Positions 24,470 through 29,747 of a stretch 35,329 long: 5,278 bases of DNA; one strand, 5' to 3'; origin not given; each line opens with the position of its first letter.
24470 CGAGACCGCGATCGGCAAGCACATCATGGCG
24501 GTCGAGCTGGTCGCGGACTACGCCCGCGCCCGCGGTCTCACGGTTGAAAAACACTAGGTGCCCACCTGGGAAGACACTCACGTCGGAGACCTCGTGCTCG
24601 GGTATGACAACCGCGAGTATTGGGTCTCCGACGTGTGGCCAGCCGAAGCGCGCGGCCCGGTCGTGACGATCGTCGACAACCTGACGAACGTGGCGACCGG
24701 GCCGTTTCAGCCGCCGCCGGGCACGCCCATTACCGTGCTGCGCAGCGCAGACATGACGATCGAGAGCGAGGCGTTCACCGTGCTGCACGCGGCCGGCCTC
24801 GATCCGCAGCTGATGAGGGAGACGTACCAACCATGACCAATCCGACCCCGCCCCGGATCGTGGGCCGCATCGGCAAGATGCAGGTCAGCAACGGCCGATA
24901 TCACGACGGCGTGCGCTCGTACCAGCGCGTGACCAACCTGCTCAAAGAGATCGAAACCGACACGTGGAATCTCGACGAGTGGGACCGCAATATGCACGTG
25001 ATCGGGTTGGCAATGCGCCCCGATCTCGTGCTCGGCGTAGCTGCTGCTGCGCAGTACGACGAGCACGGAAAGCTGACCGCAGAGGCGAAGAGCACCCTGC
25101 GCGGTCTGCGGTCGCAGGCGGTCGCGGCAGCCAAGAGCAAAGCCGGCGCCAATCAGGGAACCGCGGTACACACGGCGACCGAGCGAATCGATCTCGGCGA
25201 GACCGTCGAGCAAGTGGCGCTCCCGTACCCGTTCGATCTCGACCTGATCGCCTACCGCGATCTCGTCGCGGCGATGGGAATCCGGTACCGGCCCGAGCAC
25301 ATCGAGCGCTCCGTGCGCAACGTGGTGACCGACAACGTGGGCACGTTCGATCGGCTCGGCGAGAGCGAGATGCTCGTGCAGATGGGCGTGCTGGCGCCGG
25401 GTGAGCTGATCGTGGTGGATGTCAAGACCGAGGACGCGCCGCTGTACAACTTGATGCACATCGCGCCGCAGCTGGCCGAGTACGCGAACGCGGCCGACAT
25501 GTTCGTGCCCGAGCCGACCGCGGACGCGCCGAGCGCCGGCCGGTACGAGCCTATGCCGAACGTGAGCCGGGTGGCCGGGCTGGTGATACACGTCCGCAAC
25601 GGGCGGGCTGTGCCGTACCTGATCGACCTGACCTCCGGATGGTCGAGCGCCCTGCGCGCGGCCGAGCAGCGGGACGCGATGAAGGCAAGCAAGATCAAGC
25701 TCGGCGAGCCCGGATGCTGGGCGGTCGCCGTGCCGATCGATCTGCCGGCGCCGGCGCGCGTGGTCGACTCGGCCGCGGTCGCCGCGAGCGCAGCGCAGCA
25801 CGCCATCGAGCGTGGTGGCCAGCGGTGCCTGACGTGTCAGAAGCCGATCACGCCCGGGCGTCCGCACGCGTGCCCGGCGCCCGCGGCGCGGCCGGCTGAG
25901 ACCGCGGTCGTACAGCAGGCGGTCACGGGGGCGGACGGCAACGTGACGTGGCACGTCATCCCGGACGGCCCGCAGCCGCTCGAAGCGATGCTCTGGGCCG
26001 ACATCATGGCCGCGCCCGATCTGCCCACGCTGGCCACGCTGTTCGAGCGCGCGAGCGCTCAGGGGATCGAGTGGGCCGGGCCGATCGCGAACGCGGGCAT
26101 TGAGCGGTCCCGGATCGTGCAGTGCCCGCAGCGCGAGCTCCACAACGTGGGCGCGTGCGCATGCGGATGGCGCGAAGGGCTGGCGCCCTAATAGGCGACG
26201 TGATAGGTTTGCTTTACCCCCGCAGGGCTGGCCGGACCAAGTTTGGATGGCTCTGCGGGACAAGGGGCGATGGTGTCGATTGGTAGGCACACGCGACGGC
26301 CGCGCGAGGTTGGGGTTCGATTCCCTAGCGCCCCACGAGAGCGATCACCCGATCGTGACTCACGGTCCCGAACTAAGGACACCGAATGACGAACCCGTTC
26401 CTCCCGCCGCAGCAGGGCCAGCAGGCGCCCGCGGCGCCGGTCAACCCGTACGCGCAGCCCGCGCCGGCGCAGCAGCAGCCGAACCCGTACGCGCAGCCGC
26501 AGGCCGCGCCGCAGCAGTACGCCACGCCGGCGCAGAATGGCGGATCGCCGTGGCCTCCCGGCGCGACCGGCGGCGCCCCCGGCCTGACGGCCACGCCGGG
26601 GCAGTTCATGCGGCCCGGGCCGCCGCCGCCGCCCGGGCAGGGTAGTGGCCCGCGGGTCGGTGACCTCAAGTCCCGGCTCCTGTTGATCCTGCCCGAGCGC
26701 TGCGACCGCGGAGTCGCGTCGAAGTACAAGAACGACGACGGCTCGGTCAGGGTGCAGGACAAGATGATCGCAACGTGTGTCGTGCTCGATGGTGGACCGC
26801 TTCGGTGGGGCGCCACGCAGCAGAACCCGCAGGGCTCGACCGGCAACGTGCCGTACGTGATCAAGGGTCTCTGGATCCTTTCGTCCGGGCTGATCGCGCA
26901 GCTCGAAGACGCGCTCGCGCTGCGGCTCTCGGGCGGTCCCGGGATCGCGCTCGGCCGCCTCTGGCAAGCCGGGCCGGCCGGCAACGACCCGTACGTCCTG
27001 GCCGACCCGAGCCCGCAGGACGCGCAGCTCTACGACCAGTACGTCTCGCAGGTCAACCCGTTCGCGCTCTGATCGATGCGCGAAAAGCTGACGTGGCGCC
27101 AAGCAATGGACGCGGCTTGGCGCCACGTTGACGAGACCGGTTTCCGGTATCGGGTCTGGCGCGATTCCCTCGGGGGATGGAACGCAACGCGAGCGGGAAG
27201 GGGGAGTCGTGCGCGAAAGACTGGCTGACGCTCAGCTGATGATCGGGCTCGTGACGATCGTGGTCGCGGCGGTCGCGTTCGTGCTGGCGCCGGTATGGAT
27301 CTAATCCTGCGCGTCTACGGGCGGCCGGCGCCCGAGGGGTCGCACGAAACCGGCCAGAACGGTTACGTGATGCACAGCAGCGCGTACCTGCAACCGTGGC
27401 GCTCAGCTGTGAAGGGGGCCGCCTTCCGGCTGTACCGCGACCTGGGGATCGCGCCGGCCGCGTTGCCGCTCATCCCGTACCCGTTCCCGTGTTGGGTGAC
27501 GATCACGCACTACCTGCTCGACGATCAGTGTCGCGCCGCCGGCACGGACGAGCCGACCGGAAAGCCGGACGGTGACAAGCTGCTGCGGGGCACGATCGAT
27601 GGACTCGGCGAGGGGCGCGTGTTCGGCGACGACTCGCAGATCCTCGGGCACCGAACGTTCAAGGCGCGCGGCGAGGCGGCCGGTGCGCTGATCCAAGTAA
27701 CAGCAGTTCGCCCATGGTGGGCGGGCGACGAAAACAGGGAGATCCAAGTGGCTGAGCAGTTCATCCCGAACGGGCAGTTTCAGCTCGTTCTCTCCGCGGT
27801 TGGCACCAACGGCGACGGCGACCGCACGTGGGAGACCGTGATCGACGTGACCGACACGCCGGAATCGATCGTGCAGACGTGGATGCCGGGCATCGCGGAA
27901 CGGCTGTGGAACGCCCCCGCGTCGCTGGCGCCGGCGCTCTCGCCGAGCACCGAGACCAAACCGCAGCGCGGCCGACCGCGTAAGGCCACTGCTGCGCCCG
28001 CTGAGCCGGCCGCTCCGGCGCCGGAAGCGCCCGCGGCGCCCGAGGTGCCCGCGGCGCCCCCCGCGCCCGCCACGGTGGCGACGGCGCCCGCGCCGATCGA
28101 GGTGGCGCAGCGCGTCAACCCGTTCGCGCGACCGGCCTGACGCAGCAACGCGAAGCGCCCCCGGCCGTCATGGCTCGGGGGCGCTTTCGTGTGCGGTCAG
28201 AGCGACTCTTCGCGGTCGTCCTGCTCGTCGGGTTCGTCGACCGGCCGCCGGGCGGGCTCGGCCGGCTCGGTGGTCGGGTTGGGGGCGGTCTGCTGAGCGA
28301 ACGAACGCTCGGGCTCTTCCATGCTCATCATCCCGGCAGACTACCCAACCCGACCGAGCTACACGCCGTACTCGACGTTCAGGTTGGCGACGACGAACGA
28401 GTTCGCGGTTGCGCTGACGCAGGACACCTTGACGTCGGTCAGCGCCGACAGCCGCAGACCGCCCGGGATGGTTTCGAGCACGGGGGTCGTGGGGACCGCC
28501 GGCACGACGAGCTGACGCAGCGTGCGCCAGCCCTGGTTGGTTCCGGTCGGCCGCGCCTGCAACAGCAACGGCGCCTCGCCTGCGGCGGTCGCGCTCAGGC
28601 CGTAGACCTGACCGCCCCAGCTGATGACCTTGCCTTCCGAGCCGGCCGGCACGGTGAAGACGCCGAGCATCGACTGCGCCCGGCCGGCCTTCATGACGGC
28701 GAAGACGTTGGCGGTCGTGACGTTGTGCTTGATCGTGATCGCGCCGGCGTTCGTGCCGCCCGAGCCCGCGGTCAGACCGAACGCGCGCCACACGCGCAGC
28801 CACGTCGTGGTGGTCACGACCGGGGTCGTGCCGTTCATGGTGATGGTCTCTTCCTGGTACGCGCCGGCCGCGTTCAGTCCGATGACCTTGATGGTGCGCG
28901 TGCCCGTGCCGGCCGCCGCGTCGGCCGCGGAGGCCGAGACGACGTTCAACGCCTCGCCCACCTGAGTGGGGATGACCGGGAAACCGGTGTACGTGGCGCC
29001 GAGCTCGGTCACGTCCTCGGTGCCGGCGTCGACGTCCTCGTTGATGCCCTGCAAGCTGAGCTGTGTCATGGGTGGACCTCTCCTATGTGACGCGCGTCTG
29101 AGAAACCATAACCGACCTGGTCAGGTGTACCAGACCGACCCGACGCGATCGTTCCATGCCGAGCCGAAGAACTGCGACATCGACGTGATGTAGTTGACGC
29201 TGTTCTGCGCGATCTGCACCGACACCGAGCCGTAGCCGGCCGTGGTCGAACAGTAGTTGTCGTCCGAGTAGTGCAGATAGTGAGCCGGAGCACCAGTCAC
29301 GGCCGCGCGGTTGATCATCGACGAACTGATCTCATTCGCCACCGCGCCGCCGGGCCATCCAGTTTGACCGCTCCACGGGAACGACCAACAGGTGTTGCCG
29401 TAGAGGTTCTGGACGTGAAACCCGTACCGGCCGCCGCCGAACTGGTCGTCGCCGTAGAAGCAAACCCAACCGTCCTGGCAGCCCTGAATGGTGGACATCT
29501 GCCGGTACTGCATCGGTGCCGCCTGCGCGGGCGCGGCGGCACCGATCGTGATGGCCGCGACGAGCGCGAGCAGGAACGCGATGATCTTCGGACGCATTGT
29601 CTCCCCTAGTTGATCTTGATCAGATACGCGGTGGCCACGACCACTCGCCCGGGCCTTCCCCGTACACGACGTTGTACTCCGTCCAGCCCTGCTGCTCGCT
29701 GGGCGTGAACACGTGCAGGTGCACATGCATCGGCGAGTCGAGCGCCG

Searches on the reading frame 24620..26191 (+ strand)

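Call 14: search_protein_families(library=pfam, proteins=[window:24620-26191:+], max_evalue=0.01)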
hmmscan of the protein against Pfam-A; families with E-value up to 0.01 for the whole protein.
window:24620-26191:+ (523 aa): 0 families

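Call 15: search_protein_families(library=phrogs, proteins=[window:24620-26191:+], max_evalue=0.001)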
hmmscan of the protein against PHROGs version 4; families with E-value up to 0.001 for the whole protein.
window:24620-26191:+ (523 aa): 2 families
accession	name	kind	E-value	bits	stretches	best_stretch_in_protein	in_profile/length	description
phrog_466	-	DNA, RNA and nucleotide metabolism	1.3e-41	144.4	1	55-390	88-413/446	exonuclease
phrog_298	-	DNA, RNA and nucleotide metabolism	6e-06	26.8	1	100-291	65-210/293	exonuclease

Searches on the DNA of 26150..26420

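Call 85: search_rna_families(source=window, start=26150, end=26420, threshold=evalue, max_evalue=1, show_alignments=1)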
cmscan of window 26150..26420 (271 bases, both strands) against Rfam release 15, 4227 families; matches with E-value up to 1: 2.
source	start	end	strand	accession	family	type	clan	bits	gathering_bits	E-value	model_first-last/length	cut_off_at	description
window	26272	26332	+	RF01684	mascRNA-menRNA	Gene;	-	20.6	42.5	0.062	1-56/56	no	MALAT1-associated small cytoplasmic RNA/MEN beta RNA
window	26264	26334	+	RF01852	tRNA-Sec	Gene; tRNA;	CL00001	17.7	47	0.45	1-91/91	no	Selenocysteine transfer RNA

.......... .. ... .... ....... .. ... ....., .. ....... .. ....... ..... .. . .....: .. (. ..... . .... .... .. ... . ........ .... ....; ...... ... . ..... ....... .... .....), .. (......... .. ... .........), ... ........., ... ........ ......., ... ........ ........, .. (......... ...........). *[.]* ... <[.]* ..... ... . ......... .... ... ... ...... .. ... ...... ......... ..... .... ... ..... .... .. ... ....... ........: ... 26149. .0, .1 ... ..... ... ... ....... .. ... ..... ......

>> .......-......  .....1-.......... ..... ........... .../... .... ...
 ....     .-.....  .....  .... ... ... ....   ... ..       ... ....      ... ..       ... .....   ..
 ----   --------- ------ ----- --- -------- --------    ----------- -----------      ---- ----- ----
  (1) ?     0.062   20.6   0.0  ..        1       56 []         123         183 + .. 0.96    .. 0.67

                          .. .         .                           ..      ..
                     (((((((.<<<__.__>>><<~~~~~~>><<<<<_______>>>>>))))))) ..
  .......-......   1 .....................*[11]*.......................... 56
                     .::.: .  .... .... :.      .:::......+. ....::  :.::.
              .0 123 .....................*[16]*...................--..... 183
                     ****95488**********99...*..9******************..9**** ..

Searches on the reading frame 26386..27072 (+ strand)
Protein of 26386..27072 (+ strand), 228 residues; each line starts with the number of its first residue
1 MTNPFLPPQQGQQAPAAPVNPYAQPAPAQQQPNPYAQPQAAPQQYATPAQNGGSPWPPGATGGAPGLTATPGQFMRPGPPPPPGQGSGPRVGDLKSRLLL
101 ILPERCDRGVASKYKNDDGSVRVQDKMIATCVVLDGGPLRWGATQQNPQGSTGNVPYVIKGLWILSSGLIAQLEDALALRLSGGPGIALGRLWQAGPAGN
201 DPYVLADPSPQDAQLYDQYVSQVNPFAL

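Call 14: search_protein_families(library=pfam, proteins=[window:26386-27072:+], max_evalue=0.01)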
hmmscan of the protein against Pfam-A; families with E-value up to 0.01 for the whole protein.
window:26386-27072:+ (228 aa): 0 families

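Call 15: search_protein_families(library=phrogs, proteins=[window:26386-27072:+], max_evalue=0.001)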
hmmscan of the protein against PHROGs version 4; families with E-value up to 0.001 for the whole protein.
window:26386-27072:+ (228 aa): 1 family
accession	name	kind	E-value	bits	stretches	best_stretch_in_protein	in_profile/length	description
phrog_870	-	unknown function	7.3e-06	27.3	1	20-222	4-172/176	-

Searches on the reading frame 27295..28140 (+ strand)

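Call 34: search_protein_families(library=phrogs, proteins=[window:27295-28140:+], max_evalue=0.0001)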
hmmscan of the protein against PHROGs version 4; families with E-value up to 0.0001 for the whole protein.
window:27295-28140:+ (281 aa): 1 family
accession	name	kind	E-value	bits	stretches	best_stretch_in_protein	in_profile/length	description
phrog_140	-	DNA, RNA and nucleotide metabolism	3.2e-10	41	1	5-150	41-183/219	RusA-like Holliday junction resolvase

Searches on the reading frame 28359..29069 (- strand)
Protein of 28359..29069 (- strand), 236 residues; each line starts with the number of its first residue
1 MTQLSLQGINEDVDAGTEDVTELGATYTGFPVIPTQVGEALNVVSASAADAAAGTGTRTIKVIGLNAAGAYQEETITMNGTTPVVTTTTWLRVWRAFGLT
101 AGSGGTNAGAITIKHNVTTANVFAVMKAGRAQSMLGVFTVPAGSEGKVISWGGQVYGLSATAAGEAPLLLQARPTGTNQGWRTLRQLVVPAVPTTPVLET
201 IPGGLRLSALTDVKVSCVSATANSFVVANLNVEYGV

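Call 34: search_protein_families(library=phrogs, proteins=[window:28359-29069:-], max_evalue=0.0001)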
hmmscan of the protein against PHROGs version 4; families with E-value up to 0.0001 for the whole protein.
window:28359-29069:- (236 aa): 1 family
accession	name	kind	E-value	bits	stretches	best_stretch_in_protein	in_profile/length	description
phrog_8198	-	unknown function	4.4e-12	46.9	1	8-152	58-187/262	-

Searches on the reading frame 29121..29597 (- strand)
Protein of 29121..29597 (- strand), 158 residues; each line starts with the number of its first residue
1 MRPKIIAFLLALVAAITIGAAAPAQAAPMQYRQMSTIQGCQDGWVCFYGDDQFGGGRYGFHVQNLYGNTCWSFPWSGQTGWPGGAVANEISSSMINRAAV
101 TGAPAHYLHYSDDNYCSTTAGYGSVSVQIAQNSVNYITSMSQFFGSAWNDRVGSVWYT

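Call 34: search_protein_families(library=phrogs, proteins=[window:29121-29597:-], max_evalue=0.0001)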
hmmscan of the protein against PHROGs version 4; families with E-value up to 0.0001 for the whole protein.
window:29121-29597:- (158 aa): 0 families

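Call 87: search_protein_families(library=pfam, proteins=[window:29121-29597:-], max_evalue=0.05)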
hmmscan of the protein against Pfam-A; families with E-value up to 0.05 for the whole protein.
window:29121-29597:- (158 aa): 1 family
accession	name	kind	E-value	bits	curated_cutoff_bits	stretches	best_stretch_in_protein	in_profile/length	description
PF03995.18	Inhibitor_I36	-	0.0031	17.9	21.1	1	39-115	7-62/69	Peptidase inhibitor family I36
